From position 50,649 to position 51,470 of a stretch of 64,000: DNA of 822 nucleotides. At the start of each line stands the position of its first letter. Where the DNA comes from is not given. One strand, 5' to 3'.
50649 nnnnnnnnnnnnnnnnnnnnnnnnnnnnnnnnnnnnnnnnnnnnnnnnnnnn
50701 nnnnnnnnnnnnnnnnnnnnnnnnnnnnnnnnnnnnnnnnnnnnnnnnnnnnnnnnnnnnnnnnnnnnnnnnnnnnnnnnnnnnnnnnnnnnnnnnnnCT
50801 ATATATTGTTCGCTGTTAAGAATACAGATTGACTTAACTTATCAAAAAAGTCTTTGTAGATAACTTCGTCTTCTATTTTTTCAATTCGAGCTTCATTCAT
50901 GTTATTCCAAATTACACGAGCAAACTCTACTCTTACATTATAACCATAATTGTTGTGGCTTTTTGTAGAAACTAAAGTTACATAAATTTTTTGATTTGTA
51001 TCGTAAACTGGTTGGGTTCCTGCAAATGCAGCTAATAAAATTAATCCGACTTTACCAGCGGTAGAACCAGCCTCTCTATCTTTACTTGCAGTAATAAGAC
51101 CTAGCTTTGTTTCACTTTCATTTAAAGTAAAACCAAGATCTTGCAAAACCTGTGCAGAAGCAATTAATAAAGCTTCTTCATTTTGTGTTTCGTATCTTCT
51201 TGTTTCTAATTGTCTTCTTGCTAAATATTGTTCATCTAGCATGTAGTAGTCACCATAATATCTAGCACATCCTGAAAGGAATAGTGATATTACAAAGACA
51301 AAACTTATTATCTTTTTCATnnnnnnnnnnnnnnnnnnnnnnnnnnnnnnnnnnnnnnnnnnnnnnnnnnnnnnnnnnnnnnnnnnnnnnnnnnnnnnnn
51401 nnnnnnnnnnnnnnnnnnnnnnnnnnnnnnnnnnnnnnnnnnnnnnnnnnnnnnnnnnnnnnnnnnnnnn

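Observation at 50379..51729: Antisense three-lipoprotein operon inside the prophage: two paralogs of an unrecognised family plus a BamE/SmpA-like lipoprotein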

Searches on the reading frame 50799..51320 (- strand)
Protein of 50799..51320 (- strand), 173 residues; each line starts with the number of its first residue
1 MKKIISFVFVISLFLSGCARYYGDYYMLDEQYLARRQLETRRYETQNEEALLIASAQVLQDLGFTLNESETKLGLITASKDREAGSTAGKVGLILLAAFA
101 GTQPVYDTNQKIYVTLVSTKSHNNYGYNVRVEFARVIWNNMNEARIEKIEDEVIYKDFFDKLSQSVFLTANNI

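Call 3: search_protein_families(library=pfam, proteins=[window:50799-51320:-], max_evalue=1)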
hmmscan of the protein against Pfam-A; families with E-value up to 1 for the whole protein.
window:50799-51320:- (173 aa): 3 families
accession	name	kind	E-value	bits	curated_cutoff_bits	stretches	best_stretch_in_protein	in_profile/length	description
PF06175.17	MiaE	-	0.024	14.9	27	1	9-56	145-191/199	tRNA-(MS[2]IO[6]A)-hydroxylase (MiaE)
PF08139.17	LPAM_1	-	0.15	13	20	1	1-19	1-18/18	Prokaryotic membrane lipoprotein lipid attachment site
PF07127.16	Nodulin_late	-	0.32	11.8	30.4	1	1-16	1-16/54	Late nodulin domain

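Call 4: search_protein_families(library=ncbifam, proteins=[window:50799-51320:-], max_evalue=1)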
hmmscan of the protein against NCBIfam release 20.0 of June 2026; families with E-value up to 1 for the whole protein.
window:50799-51320:- (173 aa): 4 families
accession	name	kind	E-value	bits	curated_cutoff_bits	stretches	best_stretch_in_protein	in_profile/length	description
NF058647.1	lipo_LytA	equivalog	0.046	13.9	110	1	1-19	1-19/107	acidic lipoprotein LytA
NF033894.1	Eex_IncN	subfamily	0.14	12.1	33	1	2-36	1-38/65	EexN family lipoprotein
NF008339.0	PRK11125.1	equivalog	0.15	10.7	595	1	106-170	204-269/487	ammonia-forming cytochrome c nitrite reductase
NF047847.2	SS_mature_LptM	equivalog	0.44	10.7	27.7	1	1-18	1-20/31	LPS translocon maturation chaperone LptM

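Call 9: search_protein_families(library=phrogs, proteins=[window:50799-51320:-], max_evalue=0.01)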
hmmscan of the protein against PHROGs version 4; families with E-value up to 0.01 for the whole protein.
window:50799-51320:- (173 aa): 0 families

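Call 11: search_solved_structures(query=window:50799-51320:-, max_evalue=10)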
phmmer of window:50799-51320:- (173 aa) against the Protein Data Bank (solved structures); distinct sequences matched with E-value up to 10: 2.
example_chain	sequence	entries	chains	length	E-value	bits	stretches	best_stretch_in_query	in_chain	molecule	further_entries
1azo_A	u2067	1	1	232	1.7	11.9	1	47-107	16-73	MUTH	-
2azo_A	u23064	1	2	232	1.7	11.9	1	47-107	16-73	MUTH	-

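Call 13: find_homologous_proteins(query=window:50799-51320:-)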
Query window:50799-51320:- (173 aa): 345 proteins with E <= 0.001 among 532 candidates; the best 120 are listed.
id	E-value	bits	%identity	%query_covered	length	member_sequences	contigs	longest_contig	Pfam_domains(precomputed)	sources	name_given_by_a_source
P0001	2.4e-101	354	94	100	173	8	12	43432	-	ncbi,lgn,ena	-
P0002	4.3e-86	305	83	100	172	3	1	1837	-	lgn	-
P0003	9.4e-85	300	82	100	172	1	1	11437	-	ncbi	-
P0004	8.8e-84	297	79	100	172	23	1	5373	-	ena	-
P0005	1.6e-81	290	81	100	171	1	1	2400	-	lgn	-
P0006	1.7e-81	290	80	100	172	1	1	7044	-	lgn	-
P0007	1.7e-81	290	80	100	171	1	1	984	-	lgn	-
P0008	5.5e-81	288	78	100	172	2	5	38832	-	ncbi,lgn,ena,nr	ncbi:MAG: hypothetical protein IJ019_04170 [Alphaproteobacteria bacterium]|nr:hypothetical protein [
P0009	1.3e-80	287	80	100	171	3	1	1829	-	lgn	-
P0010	1.7e-80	286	76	100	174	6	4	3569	-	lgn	-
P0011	6.8e-80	285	79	100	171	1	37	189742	-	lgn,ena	-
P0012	6.8e-80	285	79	100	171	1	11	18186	-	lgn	-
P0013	8.5e-80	284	79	100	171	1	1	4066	-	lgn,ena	-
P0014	9.1e-80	284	79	100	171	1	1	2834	-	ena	-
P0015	1.7e-79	283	79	100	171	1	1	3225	-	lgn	-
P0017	3.3e-79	282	78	100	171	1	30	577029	-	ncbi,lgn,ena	-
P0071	4.1e-66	240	68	100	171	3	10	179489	-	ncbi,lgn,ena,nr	ncbi:MAG: hypothetical protein IKP05_01575 [Alphaproteobacteria bacterium]|nr:hypothetical protein [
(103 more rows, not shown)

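Call 14: find_encoding_contigs(protein=P0017, flank=10000, max_places=3)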
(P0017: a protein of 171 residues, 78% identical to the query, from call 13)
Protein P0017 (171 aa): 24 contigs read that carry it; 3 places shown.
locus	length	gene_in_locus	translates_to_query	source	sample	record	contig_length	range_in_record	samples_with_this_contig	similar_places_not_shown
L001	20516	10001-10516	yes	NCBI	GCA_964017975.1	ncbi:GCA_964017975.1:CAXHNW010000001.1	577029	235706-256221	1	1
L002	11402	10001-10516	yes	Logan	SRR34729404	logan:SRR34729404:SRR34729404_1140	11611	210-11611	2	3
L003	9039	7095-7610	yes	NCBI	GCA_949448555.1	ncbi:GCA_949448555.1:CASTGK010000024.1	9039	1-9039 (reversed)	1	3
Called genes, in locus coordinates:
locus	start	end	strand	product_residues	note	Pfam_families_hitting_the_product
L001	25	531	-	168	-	-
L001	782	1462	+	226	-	-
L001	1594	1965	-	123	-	PF16320:Ribosomal_L12_N, PF00542:Ribosomal_L12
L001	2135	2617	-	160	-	PF00466:Ribosomal_L10, PF27436:RL10_C (weak)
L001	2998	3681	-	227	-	PF00687:Ribosomal_L1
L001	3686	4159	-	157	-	PF03946:Ribosomal_L11_N, PF00298:Ribosomal_L11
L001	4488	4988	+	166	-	-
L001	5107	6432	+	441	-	PF03702:AnmK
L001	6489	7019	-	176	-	PF02357:NusG, PF00467:KOW (weak)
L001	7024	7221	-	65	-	PF00584:SecE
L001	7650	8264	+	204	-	PF06414:Zeta_toxin, PF13671:AAA_33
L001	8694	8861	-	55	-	-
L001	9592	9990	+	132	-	PF04355:BamE (faint)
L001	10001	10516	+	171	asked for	-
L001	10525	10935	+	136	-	-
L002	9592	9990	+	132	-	PF04355:BamE (faint)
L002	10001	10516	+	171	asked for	-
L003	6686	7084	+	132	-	PF04355:BamE (faint)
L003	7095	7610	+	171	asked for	-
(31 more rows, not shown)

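Call 15: find_encoding_contigs(protein=P0071, flank=10000, max_places=3)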
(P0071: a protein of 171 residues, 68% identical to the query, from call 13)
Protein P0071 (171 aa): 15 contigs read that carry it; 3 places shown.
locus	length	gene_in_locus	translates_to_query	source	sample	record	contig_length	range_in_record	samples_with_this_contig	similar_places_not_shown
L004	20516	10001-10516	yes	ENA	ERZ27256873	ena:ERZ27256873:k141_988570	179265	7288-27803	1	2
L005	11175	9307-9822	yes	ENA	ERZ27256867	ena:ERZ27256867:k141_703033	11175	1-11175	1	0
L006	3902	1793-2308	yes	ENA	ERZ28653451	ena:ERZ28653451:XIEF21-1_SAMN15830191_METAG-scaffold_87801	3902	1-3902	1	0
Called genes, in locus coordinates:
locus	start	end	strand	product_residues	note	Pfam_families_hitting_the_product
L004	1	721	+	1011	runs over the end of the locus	PF00873:ACR_tran, PF03176:MMPL (faint)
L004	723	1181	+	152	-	PF08719:NADAR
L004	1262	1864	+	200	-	PF12710:HAD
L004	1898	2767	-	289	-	PF02646:RmuC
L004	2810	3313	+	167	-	PF01327:Pep_deformylase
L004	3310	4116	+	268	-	PF00551:Formyl_trans_N, PF02911:Formyl_trans_C (faint)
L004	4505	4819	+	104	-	-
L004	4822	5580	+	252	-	PF01416:PseudoU_synth_1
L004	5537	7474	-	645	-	PF13567:DUF4131, PF03772:Competence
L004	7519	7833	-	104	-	PF12647:RNHCP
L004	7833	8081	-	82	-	PF10073:GapR_DNA-bd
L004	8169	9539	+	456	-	PF00224:PK, PF02887:PK_C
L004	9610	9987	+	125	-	PF07467:BLIP (faint), PF04355:BamE (weak)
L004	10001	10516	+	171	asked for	-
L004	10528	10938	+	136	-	-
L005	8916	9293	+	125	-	PF07467:BLIP (faint), PF04355:BamE (weak)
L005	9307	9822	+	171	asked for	-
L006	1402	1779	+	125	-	PF04355:BamE (weak)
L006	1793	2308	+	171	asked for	-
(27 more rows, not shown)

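Call 16: find_encoding_contigs(protein=window:50799-51320:-, flank=10000, max_places=6)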
Protein window:50799-51320:- (173 aa): 10 contigs read that carry it; 6 places shown.
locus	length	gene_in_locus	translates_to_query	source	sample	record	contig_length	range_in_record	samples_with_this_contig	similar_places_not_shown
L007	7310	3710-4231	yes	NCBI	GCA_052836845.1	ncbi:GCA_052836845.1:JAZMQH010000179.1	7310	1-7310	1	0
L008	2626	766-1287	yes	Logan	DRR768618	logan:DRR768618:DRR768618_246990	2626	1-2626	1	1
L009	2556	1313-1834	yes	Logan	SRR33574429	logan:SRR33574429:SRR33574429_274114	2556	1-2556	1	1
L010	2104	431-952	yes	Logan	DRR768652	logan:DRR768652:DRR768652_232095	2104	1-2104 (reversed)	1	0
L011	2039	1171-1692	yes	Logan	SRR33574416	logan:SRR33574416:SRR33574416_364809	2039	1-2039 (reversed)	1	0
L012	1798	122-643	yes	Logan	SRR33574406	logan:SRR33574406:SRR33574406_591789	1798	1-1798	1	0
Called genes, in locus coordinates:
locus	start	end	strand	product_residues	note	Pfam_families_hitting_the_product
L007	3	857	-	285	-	?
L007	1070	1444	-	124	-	PF19889:DUF6362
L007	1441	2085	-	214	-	PF19808:DUF6291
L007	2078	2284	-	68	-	-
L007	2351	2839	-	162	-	-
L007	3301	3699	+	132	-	PF04355:BamE (weak)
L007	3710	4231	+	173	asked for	-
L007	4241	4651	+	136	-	-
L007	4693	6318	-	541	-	PF00239:Resolvase, PF07508:Recombinase, PF13408:Zn_ribbon_recom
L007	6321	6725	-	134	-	PF11149:DUF2924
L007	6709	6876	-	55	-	-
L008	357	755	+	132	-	PF04355:BamE (weak)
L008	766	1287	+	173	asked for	-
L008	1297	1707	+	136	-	-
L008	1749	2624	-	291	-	?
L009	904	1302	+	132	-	PF04355:BamE (weak)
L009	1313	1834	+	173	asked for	-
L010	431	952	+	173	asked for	-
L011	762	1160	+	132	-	PF04355:BamE (weak)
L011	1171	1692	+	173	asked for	-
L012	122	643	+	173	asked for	-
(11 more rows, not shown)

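Call 17: find_encoding_contigs(protein=P0001, flank=10000, max_places=6)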
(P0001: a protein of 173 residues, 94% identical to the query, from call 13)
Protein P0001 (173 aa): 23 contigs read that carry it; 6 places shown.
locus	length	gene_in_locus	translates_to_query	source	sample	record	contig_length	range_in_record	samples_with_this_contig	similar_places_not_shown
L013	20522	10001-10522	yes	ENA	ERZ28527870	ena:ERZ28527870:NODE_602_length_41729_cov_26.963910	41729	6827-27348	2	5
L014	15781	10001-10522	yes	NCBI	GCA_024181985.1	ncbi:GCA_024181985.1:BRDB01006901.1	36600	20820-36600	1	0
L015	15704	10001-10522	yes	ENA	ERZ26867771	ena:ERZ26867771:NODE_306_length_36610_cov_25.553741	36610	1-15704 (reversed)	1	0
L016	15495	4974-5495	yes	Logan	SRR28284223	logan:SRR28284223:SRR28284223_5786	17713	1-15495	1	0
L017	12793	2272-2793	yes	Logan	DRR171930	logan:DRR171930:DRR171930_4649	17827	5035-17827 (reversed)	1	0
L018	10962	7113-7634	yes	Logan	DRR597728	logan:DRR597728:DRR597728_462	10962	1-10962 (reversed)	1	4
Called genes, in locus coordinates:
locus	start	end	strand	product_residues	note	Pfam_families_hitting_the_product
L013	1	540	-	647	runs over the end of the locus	PF05876:GpA_ATPase, PF20454:GpA_nuclease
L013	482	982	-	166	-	-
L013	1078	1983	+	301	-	-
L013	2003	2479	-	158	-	-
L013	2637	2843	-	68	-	-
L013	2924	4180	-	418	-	PF02195:ParB_N, PF03602:Cons_hypoth95 (faint), PF01555:N6_N4_Mtase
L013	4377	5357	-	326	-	PF13310:Virulence_RhuM, PF02661:Fic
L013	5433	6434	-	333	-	PF00438:S-AdoMet_synt_N, PF02772:S-AdoMet_synt_M (faint), PF02773:S-AdoMet_synt_C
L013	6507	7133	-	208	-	-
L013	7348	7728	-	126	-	PF19889:DUF6362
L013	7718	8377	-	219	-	PF19808:DUF6291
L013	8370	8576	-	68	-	-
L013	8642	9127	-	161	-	PF00196:GerE (weak)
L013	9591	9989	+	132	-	PF04355:BamE (faint)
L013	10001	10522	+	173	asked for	-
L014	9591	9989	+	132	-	PF04355:BamE (faint)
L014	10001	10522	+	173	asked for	-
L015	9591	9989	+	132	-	PF04355:BamE (faint)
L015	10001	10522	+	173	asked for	-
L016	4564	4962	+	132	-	PF04355:BamE (faint)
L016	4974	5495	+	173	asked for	-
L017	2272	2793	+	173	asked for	-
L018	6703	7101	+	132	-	PF04355:BamE (faint)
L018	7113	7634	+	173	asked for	-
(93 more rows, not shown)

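Call 26: search_solved_structures(query=A2, max_evalue=10, show_alignments=2)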
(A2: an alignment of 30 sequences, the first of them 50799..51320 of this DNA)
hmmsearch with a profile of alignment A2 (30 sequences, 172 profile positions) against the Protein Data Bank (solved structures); distinct sequences matched with E-value up to 10: 2.
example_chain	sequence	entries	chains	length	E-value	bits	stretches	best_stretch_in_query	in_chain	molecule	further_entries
4bts_A9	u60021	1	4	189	0.64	12.8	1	38-119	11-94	40S RIBOSOMAL PROTEIN RPS31E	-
4v5o_A9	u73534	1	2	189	0.69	12.7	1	38-119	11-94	RPS31E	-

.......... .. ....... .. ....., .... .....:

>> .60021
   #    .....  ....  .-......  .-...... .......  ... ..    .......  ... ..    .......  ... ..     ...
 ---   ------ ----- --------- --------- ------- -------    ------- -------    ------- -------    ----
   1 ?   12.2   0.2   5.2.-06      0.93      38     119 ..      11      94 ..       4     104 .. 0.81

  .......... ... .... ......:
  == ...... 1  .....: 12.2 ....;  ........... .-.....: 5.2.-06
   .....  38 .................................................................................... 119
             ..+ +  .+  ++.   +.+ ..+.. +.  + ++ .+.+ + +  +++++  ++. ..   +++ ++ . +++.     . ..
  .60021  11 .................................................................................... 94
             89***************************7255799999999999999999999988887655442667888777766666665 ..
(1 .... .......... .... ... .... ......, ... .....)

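Call 29: find_related_loci(query=A2, collection=genome_contigs, flank=6000)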
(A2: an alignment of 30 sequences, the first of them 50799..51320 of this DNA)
Query A2 (173 aa) in genome_contigs; peptide patterns used: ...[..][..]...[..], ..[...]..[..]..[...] (x = any residue, [..] = any of these).
258 stretches matched a pattern; 105 encode a relative of the query (tblastn E <= 1e-3); the best 80 are kept; 80 distinct loci.
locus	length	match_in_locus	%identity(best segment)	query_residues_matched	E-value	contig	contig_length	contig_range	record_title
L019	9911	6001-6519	99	1-173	2e-114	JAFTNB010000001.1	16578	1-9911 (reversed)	MAG: Alphaproteobacteria bacterium isolate RGIG3968 Roe_deer_Cecum-4__c1283, whole genome shotgun sequence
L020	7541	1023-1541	98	1-173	8e-114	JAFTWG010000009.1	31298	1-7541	MAG: Alphaproteobacteria bacterium isolate RGIG4207 Roe_deer_Colon-3__c3710, whole genome shotgun sequence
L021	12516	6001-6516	82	1-173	2e-93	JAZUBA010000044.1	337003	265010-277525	MAG: Alphaproteobacteria bacterium isolate T1900045318_YK20190007.MAGScoT_cleanbin_000005 SGB_6327_k141_2279381, whole g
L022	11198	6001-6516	82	1-173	2e-93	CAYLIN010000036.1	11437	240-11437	MAG TPA_asm: uncultured Azospirillaceae bacterium isolate SRP199465_co2_209 genome assembly, contig: NODE_17881_length_1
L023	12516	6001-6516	78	1-173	6e-89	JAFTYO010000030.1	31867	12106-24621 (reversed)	MAG: Alphaproteobacteria bacterium isolate RGIG4267 Roe_deer_Colon.Co__c1428660, whole genome shotgun sequence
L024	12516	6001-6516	77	1-173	6e-89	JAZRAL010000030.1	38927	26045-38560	MAG: Alphaproteobacteria bacterium isolate T1900045142_TC20190136.MAGScoT_cleanbin_000007 SGB_4923_k141_2846034, whole g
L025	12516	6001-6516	79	1-173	2e-87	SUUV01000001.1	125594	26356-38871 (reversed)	MAG: Alphaproteobacteria bacterium isolate SIG55 NODE_3247_length_125594_cov_2.916576, whole genome shotgun sequence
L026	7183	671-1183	78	1-173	1e-86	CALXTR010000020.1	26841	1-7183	MAG: uncultured Alphaproteobacteria bacterium isolate BRZ_CI__bin121 genome assembly, contig: BRZ_CI__NODE_2767_length_2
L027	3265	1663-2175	78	1-173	2e-87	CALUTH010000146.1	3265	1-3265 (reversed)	MAG: Candidatus Gastranaerophilales bacterium isolate BRZ_DP__bin12 genome assembly, contig: BRZ_DP__NODE_50145_length_3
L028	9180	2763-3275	79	1-173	1e-86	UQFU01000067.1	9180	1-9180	uncultured Alphaproteobacteria bacterium isolate UMGS241 genome assembly, contig: NODE_3349_length_9180_cov_5.317370, wh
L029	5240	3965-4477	78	1-173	4e-86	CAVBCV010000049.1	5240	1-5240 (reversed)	Lachnospiraceae bacterium isolate H07603-L1_cleanbin_000017 genome assembly, contig: Spades_H07603-L1_contig_7573, whole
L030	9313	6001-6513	76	1-173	2e-85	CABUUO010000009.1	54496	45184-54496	MAG TPA_asm: uncultured proteobacterium isolate MGYG-HGUT-04400 genome assembly, contig: GUT_GENOME272660_9, whole genom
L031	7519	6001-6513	75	1-173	1e-83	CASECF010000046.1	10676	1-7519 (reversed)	uncultured Alphaproteobacteria bacterium isolate CO.O65.metabat-bins.242 genome assembly, contig: CO.O65.metabat-bins.24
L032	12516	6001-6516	71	1-173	1e-81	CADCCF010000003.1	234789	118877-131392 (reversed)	MAG: uncultured proteobacterium isolate RUG14511 genome assembly, contig: RUG14511_asm_3, whole genome shotgun sequence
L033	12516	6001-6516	72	1-173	6e-81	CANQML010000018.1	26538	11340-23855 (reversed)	MAG: Candidatus Gastranaerophilales bacterium isolate Lapin-014__bin53 genome assembly, contig: Lapin-014__NODE_1434_len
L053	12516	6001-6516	53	1-173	1e-50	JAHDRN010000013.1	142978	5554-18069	MAG: Candidatus Proruminimicrobium quisquiliarum isolate SV1-B7.2 k141_101939, whole genome shotgun sequence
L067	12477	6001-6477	47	17-173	2e-42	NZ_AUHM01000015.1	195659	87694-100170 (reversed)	Inquilinus limosus DSM 16000 G537DRAFT_scaffold00012.12_C, whole genome shotgun sequence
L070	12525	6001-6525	45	1-173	4e-40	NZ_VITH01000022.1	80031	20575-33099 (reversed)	Azospirillum brasilense strain BR 11650 Ga0314197_122, whole genome shotgun sequence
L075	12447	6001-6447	50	31-173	2e-39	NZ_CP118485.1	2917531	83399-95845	Azospirillum sp. B2RO_4 chromosome 1, complete sequence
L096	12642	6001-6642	36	1-173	7e-33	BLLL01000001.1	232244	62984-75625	MAG: Candidatus Desulfovibrio kirbyi ZnDsv-02 DNA, contig_1, whole genome shotgun sequence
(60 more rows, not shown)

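Call 30: predict_structure(alignment_id=A2)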
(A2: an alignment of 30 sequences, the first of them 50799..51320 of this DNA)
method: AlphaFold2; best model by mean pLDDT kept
length: 173 residues; sequences in the alignment: 30
mean_pLDDT: 82.9   pTM: 0.68
mean pLDDT of the five models: 82.9, 81.1, 78.7, 78.2, 78.3
residues with pLDDT >= 90: 73; 70-90: 74; 50-70: 17; < 50: 9
segments of 3 or more residues with pLDDT < 50: 19-27
pLDDT, mean of each block of 10 residues (from residue 1): 74 59 53 81 90 93 88 89 74 81 86 95 90 93 91 92 86 66
secondary structure, 60 per line:
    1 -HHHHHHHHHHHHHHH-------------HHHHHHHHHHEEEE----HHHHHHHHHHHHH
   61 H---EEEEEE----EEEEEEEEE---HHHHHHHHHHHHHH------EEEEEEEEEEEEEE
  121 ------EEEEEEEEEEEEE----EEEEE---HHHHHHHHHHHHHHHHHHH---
elements in order: H2-16 H30-39 E40-43 H48-61 E65-70 E75-83 H87-100 E107-120 E127-139 E144-148 H152-170

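Call 33: fold_search(model_id=the predicted structure, library=pdb)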
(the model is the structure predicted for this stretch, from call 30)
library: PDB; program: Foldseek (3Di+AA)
matches with E <= 10: 946; with E <= 0.001: 9
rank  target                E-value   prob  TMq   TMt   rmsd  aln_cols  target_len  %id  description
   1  2yh6_C                1.1e-04  1.00  0.39  0.56   5.2       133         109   10  Structure of the N-terminal domain of BamC from E. coli (released 2011-05-25)
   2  6lys_C                1.3e-04  1.00  0.39  0.42   4.8       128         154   10  Structure of the BAM complex (released 2021-01-13)
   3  2laf_MODEL_1_A        3.5e-04  1.00  0.39  0.56   5.7       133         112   10  NMR solution structure of the N-terminal domain of the E. coli lipoprotein BamC (released 2011-06-01)
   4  2yh6_D                3.7e-04  1.00  0.41  0.59   4.6       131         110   10  Structure of the N-terminal domain of BamC from E. coli (released 2011-05-25)
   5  3tgo_C                3.7e-04  1.00  0.34  0.33   7.0       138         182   10  Crystal structure of the E. coli BamCD complex (released 2011-09-28)
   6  2yh6_A                4.7e-04  1.00  0.41  0.60   4.7       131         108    9  Structure of the N-terminal domain of BamC from E. coli (released 2011-05-25)
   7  2yh6_B                5.3e-04  1.00  0.40  0.60   4.8       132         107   10  Structure of the N-terminal domain of BamC from E. coli (released 2011-05-25)
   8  9hg5_C                5.6e-04  1.00  0.41  0.25   5.4       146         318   12  BAM-SurA complex in the swing-in state with full length BamC resolved (released 2025-04-16)
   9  3tgo_D                8.1e-04  1.00  0.40  0.37   6.7       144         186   12  Crystal structure of the E. coli BamCD complex (released 2011-09-28)
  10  9hg7_C                1.6e-03  1.00  0.38  0.35   5.5       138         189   10  BAM-SurA complex in the swing-out state (released 2025-04-16)
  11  5d0q_C                1.7e-03  1.00  0.41  0.25   5.4       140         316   11  BamACDE complex, outer membrane beta-barrel assembly machinery (BAM) complex (released 2016-03-09)
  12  2y8l_A                5.9e-03  0.98  0.29  0.44   8.2       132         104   10  Structure of the regulatory fragment of mammalian aMPK in complex with two ADP (released 2011-03-16)
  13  6v05_C                9.1e-03  1.00  0.39  0.37   5.2       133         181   10  Cryo-EM structure of a substrate-engaged Bam complex (released 2020-06-10)
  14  8qpv_C                1.0e-02  0.99  0.34  0.33   6.2       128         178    8  Handover Complex: BAM bound OmpX and extended SurA (released 2024-09-25)
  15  2v8q_A                1.0e-02  0.97  0.30  0.46   7.0       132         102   11  Crystal structure of the regulatory fragment of mammalian AMPK in complexes with AMP (released 2007-09-25)
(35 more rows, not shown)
